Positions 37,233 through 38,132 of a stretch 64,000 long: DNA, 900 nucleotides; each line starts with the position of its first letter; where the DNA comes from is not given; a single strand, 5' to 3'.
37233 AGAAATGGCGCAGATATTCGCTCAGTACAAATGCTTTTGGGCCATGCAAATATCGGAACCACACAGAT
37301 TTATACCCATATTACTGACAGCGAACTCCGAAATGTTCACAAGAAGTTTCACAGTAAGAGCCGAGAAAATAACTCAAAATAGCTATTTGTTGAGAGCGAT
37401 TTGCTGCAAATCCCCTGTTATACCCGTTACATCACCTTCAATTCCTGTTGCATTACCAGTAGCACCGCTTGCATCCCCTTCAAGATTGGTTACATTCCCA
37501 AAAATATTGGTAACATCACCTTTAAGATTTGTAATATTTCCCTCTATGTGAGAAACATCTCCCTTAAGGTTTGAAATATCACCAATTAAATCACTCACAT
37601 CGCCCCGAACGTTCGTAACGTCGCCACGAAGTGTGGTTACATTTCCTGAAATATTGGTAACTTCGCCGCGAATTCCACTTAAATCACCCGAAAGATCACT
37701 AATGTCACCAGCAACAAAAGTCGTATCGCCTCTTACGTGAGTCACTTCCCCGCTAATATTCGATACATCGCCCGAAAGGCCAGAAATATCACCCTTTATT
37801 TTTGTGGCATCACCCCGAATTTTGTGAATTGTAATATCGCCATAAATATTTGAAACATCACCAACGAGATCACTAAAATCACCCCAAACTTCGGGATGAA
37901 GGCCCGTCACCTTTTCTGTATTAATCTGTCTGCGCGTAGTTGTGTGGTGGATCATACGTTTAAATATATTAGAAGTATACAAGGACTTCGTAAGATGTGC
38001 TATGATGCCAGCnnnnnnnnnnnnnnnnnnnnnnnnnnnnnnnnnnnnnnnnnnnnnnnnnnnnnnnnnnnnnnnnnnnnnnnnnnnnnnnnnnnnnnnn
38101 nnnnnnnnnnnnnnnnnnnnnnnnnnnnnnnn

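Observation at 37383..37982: Protein composed almost entirely of GDxSxIx heptapeptide repeats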

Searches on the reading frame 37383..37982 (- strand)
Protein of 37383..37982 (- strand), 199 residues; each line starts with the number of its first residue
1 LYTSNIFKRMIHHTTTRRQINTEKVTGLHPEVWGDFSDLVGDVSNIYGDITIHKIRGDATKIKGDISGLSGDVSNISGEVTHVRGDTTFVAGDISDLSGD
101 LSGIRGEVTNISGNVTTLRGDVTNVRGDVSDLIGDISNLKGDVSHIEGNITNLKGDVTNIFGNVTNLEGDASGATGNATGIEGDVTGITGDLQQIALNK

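Call 3: search_protein_families(library=pfam, proteins=[window:37383-37982:-], max_evalue=10)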
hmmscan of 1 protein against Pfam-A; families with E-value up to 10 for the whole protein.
window:37383-37982:- (199 aa): 22 families
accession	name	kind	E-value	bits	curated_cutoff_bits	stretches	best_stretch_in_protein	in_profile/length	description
PF04513.17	Baculo_PEP_C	-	3.4e-10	40.6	38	3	50-142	25-121/140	Baculovirus polyhedron envelope protein, PEP, C terminus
PF23284.2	KOW2_Spt5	-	9.1e-07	29.1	28.9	3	70-87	9-26/50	Transcription elongation factor SPT5, second KOW domain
PF04728.18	LPP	-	8.5e-06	26.5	29.1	2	131-157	4-30/53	Lipoprotein leucine-zipper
PF07889.17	DUF1664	-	1.8e-05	25.2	34.6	2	97-148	71-122/124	Protein of unknown function (DUF1664)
PF20808.2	MINT_RAM7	-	5.5e-05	23.8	108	2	117-178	27-94/110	Msx2-interacting protein, RAM7 domain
PF05531.17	NPV_P10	-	0.00067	20.5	29.8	2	101-160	6-61/75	Nucleopolyhedrovirus P10 protein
PF05046.19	Img2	-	0.0012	19.5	34.4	0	51-71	29-49/84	Mitochondrial large subunit ribosomal protein (Img2)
PF10874.13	DUF2746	-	0.0015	19.4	23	2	26-98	2-70/101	Protein of unknown function (DUF2746)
PF10805.13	DUF2730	-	0.002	18.7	24.9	1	107-154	41-90/102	Protein of unknown function (DUF2730)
PF06103.16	DUF948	-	0.0023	18.5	37.2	2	50-118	19-87/89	Bacterial protein of unknown function (DUF948)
PF05377.16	FlaC_arch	-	0.0045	17.8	27.8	1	93-124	8-39/55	Flagella accessory protein C (FlaC)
PF05532.17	CsbD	-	0.006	16.9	40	1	146-170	3-27/53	CsbD-like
PF23991.1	DUF7310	-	0.013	16.5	40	1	84-126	23-64/83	Coiled-coil region of unknown function (DUF7310)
PF06009.19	Laminin_II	-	0.022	15.2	33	2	73-140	5-72/138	Laminin Domain II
PF08358.15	Flexi_CP_N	-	0.082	13.3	21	0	151-163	34-46/52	Carlavirus coat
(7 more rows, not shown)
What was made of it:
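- On Pfam Baculo_PEP_C (PF04513): The 199-aa ORF scores 40.6 bits against a cutoff of 38, in three stretches (call 3).
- Closest known: Ryegrass antifreeze beta-roll. Different: The Pfam match is insignificant (E=5.2, 7.7 bits against a cutoff of 30, call 3).
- LPP, DUF1664, NPV_P10, FlaC_arch and Laminin_II also match (call 3).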

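Call 4: search_protein_families(library=ncbifam, proteins=[window:37383-37982:-], max_evalue=10)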
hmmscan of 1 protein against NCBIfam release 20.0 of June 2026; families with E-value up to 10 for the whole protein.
window:37383-37982:- (199 aa): 13 families
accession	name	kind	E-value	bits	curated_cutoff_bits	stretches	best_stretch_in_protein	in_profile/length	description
NF040788.1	S-lay_SlaB_Mtsph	equivalog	9.8e-07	28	700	2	94-169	310-385/416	S-layer protein SlaB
NF011925.1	PRK15396.1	subfamily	0.00014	22.1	108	1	93-128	26-61/78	major outer membrane lipoprotein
NF047709.1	RiPP_TigB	exception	0.00031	20.7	70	0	70-117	14-60/68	methyl-cyclopropylglycine-containing RiPP peptide TigB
NF045487.1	ASRP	equivalog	0.0045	15.7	300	1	60-169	159-270/593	archaea-specific SMC-related protein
NF050175.1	MBP-1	equivalog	0.013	15.8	80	1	98-124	6-32/78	microaggregate-binding protein 1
NF041655.1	MM0924_fam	subfamily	0.027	14.1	45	2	103-119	22-38/57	MM0924 family protein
TIGR04197.1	T7SS_SACOL2603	subfamily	0.037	14.6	26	0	133-166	9-41/85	TIGR04197 family type VII secretion effector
NF041248.1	T6SS_IglG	exception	0.038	13.8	200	1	114-164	11-61/173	type VI secretion system PAAR-like protein IglG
NF038218.1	IcmG_DotF_IVB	equivalog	0.082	12.6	200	1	106-156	124-174/266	type IVB secretion system protein IcmG/DotF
TIGR02169.1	SMC_prok_A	equivalog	0.098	10.3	729.4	1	60-169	678-787/1165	chromosome segregation protein SMC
NF002572.0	PRK02224.1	equivalog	0.25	9.6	1087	1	65-160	343-438/888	DNA double-strand break repair ATPase Rad50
NF001940.0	PRK00720.1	equivalog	0.32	11.1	83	0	126-137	22-33/78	twin-arginine translocase TatA/TatE family subunit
NF003254.0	PRK04211.1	equivalog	4.1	6.9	196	1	48-77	100-129/146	30S ribosomal protein S12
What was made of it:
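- NCBIfam SlaB matches at 1e-6 (call 4).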

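Call 6: find_homologous_proteins(query=window:37383-37982:-, max_evalue=0.001)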
Query window:37383-37982:- (199 aa): 38 proteins with E <= 0.001 among 605 candidates.
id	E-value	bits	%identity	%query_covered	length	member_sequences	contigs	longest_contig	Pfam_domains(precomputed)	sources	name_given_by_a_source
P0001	1.1e-36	145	32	92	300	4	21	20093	-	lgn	-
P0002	1.5e-28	118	38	73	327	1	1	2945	PF23969.3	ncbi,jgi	jgi:uncharacterized protein YjbJ (UPF0337 family)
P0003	2.2e-28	117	39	94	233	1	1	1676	-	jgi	jgi:hypothetical protein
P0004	3.2e-26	110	42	85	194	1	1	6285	-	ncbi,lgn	-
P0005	4.1e-23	100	47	57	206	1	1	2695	PF07889.18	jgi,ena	-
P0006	6.2e-22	96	37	84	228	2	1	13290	PF06009.20,PF07889.18,PF04728.19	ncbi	ncbi:MAG: hypothetical protein QW478_03085 [Candidatus Micrarchaeaceae archaeon]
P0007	3.2e-20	91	42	66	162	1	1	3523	PF04513.18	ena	-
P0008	1.1e-19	89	43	53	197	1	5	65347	-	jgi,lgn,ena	jgi:hypothetical protein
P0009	1.4e-17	82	39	77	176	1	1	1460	-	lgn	-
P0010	3.4e-17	81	39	61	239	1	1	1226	-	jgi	jgi:hypothetical protein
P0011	3.9e-17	81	48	50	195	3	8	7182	-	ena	-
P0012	6.7e-17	80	46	50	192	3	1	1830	-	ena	-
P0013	1.3e-16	79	48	53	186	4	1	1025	-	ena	-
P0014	2.0e-16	78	54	40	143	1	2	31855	-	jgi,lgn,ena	jgi:hypothetical protein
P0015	1.5e-15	76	43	53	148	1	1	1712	-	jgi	jgi:hypothetical protein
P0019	2.2e-14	72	42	67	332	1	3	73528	-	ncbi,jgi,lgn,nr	ncbi:MAG: hypothetical protein HQ530_04435 [Parcubacteria group bacterium]|nr:hypothetical protein [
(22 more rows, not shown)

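Call 11: search_solved_structures(query=A1, max_evalue=10, show_alignments=3)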
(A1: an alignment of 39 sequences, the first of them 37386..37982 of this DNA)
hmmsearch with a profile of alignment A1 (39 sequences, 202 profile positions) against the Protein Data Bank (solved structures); distinct sequences matched with E-value up to 10: 14.
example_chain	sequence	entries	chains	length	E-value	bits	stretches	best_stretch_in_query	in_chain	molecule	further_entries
4lin_A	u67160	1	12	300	8.1e-06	29.3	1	30-144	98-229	Tail needle protein gp26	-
8qox_B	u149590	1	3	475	0.0045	20.3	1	28-124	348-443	Conserved membrane protein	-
9eg6_A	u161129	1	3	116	0.007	19.7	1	34-105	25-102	Caveolae-associated protein 1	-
6f1u_X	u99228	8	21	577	0.12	15.7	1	106-196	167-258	BICD family-like cargo adapter 1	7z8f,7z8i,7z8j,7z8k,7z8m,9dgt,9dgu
4pwy_A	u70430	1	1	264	0.18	15.1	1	102-158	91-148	Calmodulin-lysine N-methyltransferase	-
2poh_A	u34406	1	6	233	0.19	15.1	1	88-144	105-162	Head completion protein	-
4zkp_A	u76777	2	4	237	0.19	15.1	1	88-143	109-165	Tail needle protein gp26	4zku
1avy_A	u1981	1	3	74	0.2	15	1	62-89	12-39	FIBRITIN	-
3c9i_A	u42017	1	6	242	0.2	14.9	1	88-144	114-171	Tail needle protein gp26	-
4qkv_A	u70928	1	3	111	0.31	14.4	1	49-105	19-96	Polymerase I and transcript release factor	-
9egn_A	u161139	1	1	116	0.34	14.2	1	49-105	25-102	Caveolae-associated protein 1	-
6h2d_P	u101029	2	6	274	0.67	13.3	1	66-115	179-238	AhlC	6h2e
6r1j_J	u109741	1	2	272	1.2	12.4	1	66-115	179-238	Uncharacterized protein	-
2bmj_A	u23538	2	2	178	1.9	11.8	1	74-154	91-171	CENTAURIN GAMMA 1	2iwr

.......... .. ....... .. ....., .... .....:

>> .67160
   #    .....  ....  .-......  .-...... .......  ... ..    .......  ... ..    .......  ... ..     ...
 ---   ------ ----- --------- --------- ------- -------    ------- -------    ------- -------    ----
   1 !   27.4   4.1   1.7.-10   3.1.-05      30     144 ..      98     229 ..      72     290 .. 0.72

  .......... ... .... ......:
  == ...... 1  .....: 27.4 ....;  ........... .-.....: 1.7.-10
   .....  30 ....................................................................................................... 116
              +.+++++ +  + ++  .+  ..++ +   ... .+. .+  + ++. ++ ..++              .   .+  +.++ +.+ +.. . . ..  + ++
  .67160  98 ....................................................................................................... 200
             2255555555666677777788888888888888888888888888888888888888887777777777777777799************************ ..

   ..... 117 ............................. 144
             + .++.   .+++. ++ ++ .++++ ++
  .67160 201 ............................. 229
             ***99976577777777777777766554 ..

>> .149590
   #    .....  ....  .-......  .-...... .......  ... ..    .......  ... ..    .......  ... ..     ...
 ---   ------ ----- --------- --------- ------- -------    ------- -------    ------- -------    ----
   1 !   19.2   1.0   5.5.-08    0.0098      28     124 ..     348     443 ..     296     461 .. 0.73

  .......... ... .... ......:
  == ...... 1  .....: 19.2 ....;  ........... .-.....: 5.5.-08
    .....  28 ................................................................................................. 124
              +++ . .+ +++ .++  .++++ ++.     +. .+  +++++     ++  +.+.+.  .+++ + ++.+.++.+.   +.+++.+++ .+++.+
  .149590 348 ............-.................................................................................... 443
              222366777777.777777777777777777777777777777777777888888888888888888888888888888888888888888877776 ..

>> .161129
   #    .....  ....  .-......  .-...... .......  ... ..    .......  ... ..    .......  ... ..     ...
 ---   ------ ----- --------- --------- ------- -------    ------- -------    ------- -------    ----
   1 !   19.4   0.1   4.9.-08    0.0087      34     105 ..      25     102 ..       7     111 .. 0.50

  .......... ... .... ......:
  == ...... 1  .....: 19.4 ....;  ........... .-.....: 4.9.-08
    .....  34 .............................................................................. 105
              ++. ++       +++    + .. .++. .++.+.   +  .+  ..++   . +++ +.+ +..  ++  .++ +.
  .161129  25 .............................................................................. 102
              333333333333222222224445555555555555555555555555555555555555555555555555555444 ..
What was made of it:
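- Closest known: Ser/Thr/Asn-rich trimeric coiled-coil stalks: P22 tail needle gp26. Different: Their aligned segments shown in call 11 contain no prolines or second glycines.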

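Call 14: find_encoding_contigs(protein=P0019, flank=8000, max_places=3)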
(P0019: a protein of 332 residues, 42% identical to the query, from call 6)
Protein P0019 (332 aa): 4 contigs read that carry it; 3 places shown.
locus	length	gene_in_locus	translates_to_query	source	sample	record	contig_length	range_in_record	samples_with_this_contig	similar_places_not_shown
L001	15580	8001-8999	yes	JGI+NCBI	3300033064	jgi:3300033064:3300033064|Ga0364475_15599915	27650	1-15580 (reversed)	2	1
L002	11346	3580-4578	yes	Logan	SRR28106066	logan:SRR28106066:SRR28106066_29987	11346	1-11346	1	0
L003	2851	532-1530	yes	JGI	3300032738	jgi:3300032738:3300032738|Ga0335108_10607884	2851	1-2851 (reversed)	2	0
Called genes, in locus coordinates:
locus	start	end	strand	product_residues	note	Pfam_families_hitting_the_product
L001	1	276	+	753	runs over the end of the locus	PF01839:FG-GAP (faint), PF13517:FG-GAP_3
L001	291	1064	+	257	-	-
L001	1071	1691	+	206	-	PF00702:Hydrolase, PF12710:HAD (weak), PF13419:HAD_2, PF13242:Hydrolase_like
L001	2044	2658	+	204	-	-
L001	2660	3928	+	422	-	PF08843:AbiEii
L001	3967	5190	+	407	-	PF01841:Transglut_core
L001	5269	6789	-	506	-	PF13522:GATase_6, PF13537:GATase_7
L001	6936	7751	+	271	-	PF01063:Aminotran_4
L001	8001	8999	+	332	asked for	-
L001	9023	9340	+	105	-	-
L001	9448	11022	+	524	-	PF00570:HRDC, PF13742:tRNA_anti_2, PF02601:Exonuc_VII_L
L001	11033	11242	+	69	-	PF02609:Exonuc_VII_S (weak)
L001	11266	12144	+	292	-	PF00892:EamA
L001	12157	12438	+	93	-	-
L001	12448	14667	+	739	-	PF00400:WD40 (faint), PF12894:ANAPC4_WD40 (faint), PF23381:Beta-prop_IFT122_1st, PF23414:Beta-prop_EML_2, PF24796:WDR55 (faint), PF25174:Beta-prop_THOC3 (weak), PF13360:PQQ_2, PF13570:Beta-prop_ACSF4, +3 more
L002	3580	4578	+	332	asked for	-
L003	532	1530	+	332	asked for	-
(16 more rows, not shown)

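Call 17: find_encoding_contigs(protein=P0008, flank=8000, max_places=2)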
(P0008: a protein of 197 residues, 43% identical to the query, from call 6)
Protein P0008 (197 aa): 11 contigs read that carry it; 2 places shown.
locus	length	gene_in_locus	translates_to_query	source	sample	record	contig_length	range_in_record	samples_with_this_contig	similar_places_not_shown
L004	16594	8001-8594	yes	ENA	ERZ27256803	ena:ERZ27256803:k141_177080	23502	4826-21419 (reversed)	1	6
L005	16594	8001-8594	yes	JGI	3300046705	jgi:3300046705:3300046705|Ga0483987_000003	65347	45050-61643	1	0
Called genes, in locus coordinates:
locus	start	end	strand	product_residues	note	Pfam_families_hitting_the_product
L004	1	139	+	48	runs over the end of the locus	-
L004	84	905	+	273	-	PF02195:ParB_N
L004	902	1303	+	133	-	-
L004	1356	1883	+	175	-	PF07463:NUMOD4, PF13392:HNH_3 (weak)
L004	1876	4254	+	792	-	PF00476:DNA_pol_A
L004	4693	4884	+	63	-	-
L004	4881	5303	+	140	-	-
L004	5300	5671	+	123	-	-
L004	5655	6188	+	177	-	PF07463:NUMOD4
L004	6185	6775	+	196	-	-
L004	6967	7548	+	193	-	-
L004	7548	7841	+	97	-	-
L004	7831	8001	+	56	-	-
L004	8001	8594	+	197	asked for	-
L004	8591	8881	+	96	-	-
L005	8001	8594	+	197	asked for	-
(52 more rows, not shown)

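Call 18: predict_structure(alignment_id=A1)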
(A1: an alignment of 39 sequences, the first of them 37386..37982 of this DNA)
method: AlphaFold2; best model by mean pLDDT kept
length: 199 residues; sequences in the alignment: 39
mean_pLDDT: 55.4   pTM: 0.36
mean pLDDT of the five models: 55.4, 55.3, 54.9, 51.5, 51.4
residues with pLDDT >= 90: 0; 70-90: 7; 50-70: 151; < 50: 41
segments of 3 or more residues with pLDDT < 50: 1-3, 161-163, 169-187
pLDDT, mean of each block of 10 residues (from residue 1): 56 57 62 68 56 51 59 58 55 56 59 56 56 60 58 58 50 37 48 49
secondary structure, 60 per line:
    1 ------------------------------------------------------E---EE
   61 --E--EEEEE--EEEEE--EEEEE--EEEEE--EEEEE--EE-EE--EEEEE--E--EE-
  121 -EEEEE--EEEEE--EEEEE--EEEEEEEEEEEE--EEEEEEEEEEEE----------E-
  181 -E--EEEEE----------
elements in order: E66-70 E73-77 E80-84 E87-91 E94-98 E108-112 E122-126 E129-133 E136-140 E143-154 E157-168 E185-189
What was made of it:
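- AlphaFold confidence for the window protein is low (call 18), and no function or conserved neighbourhood is known.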

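Call 19: find_homologous_proteins(query=A1, max_evalue=0.00001)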
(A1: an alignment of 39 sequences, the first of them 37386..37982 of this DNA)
Query A1 (39 sequences) (199 aa, profile of the alignment): 188 proteins with E <= 0.00001 among 8000 candidates; the best 120 are listed.
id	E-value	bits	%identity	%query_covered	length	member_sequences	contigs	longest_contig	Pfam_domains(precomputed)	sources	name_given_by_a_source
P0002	2.5e-61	225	38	73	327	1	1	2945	PF23969.3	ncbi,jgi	jgi:uncharacterized protein YjbJ (UPF0337 family)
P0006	4.2e-56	208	37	84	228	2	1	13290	PF06009.20,PF07889.18,PF04728.19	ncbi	ncbi:MAG: hypothetical protein QW478_03085 [Candidatus Micrarchaeaceae archaeon]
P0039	4.6e-54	202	41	77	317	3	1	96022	PF04513.18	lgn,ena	-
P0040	4.9e-54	202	43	86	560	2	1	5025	PF20808.3,PF10805.15,PF04728.19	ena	-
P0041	1.3e-51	194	42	80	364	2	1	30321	PF04513.18,PF20808.3,PF06103.17,PF04728.19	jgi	jgi:uncharacterized protein YoxC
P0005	2.8e-51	193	47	57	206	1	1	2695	PF07889.18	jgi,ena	-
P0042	2.0e-48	183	40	75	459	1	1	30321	-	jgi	jgi:hypothetical protein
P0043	3.9e-47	179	48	28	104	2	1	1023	-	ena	-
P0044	6.6e-47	178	38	76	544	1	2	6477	PF04728.19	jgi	jgi:hypothetical protein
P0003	1.7e-46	177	39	94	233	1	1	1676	-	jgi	jgi:hypothetical protein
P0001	4.0e-45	172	32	92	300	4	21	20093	-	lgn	-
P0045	9.1e-45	171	43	70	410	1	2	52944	PF20808.3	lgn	-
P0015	8.2e-44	168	43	53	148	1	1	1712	-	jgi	jgi:hypothetical protein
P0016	1.9e-43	167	46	50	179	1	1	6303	-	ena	-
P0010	1.3e-42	164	39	61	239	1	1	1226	-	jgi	jgi:hypothetical protein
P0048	2.8e-41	160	46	80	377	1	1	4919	PF04513.18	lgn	-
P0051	1.8e-39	154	54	26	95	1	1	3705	-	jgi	jgi:prophage DNA circulation protein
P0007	3.1e-37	147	42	66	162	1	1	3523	PF04513.18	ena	-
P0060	1.6e-35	141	40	72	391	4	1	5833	PF05377.18,PF13365.13,PF04513.18,PF20808.3,PF10046.15,PF10805.15,PF23991.2,PF25014.2,PF07889.18,PF07902.17,PF00089.33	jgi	-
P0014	1.5e-34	138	54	40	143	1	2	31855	-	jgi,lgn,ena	jgi:hypothetical protein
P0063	3.6e-34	137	42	72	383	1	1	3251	PF13365.13,PF04513.18,PF10046.15,PF25014.2,PF10473.15,PF05377.18,PF20808.3,PF10805.15,PF23991.2,PF07889.18,PF07902.17,PF14389.12,PF00089.33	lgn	-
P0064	2.9e-33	134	44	50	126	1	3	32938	-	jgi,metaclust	metaclust:\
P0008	1.6e-32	131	43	53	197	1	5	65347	-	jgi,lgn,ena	jgi:hypothetical protein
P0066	3.5e-32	130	31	97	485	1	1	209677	PF00069.32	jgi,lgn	jgi:serine/threonine protein kinase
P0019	2.7e-30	124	42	67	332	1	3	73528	-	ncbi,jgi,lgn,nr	ncbi:MAG: hypothetical protein HQ530_04435 [Parcubacteria group bacterium]|nr:hypothetical protein [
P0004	9.1e-29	119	42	85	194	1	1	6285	-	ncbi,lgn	-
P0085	7.0e-26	110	47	37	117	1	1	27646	-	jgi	jgi:hypothetical protein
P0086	1.0e-25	109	55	31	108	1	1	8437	-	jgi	-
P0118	9.3e-20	90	52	27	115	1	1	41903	-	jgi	jgi:hypothetical protein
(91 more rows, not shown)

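Call 24: find_related_loci(query=window:37386-37982:-, collection=genome_contigs, flank=6000)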
Query window:37386-37982:- (199 aa) in genome_contigs; peptide patterns used: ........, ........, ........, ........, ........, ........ (x = any residue, [..] = any of these).
296 stretches matched a pattern; 2 encode a relative of the query (tblastn E <= 1e-3); 2 distinct loci.
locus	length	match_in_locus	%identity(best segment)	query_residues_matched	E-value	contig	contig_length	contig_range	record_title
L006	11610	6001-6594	53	1-192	7e-63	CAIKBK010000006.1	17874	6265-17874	MAG: Candidatus Vogelbacteria bacterium isolate AlinenSediments_bin-1675 genome assembly, contig: bin-1675:006/117, whol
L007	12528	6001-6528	51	20-195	1e-54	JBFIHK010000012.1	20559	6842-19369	MAG: Candidatus Paceibacteria bacterium isolate Mix_sand11.2021.09.Z.2 k141_1864360_length_20559_cov_7.9955, whole genom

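Call 25: find_related_loci(query=window:37386-37982:-, collection=viral_contigs, flank=6000)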
Query window:37386-37982:- (199 aa) in viral_contigs; peptide patterns used: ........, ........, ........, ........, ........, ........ (x = any residue, [..] = any of these).
23 stretches matched a pattern, but none encodes a relative of the query by tblastn (E <= 1e-3).
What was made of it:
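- Tried and rejected: The single-protein scan of viral contigs found nothing (call 25).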
